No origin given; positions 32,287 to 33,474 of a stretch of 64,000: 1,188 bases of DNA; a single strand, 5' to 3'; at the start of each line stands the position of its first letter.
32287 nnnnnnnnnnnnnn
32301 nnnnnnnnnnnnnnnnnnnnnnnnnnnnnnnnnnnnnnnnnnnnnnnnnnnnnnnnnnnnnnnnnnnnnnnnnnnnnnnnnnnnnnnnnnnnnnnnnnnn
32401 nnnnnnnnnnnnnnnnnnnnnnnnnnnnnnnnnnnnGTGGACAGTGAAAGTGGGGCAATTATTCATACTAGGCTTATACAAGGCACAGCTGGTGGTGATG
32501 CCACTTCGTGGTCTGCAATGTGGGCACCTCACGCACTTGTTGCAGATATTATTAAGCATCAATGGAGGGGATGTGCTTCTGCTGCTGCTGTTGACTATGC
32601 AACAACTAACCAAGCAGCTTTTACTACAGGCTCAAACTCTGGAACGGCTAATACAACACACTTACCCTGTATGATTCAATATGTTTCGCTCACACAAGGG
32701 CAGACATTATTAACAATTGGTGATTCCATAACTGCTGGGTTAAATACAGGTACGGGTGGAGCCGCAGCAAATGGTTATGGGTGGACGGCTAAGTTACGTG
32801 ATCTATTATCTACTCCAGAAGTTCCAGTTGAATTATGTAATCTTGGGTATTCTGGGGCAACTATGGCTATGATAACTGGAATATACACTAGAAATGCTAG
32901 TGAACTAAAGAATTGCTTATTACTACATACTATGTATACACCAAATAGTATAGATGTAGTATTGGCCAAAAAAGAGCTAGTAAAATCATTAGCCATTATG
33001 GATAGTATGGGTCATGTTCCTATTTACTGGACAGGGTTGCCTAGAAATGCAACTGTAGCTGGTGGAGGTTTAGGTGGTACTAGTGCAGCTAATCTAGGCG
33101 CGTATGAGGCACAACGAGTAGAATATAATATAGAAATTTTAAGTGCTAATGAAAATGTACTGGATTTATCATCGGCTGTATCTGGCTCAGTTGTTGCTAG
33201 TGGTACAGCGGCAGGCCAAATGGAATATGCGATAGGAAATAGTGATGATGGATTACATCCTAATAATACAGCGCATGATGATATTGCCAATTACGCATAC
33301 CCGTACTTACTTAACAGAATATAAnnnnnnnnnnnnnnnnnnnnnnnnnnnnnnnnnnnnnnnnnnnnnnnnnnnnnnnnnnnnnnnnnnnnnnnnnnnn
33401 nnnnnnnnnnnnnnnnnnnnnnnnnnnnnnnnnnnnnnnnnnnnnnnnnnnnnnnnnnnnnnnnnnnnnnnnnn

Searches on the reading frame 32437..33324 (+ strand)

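Call 80: search_protein_families(library=pfam, proteins=[window:32437-33324:+], max_evalue=0.001)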
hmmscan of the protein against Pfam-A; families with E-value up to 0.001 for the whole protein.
window:32437-33324:+ (295 aa): 2 families
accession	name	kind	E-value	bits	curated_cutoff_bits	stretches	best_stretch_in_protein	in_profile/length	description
PF00657.28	Lipase_GDSL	-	3.2e-06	27.9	23.6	0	92-144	2-55/208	GDSL-like Lipase/Acylhydrolase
PF13472.12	Lipase_GDSL_2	-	1.5e-05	26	32.9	1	94-159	2-63/178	GDSL-like Lipase/Acylhydrolase family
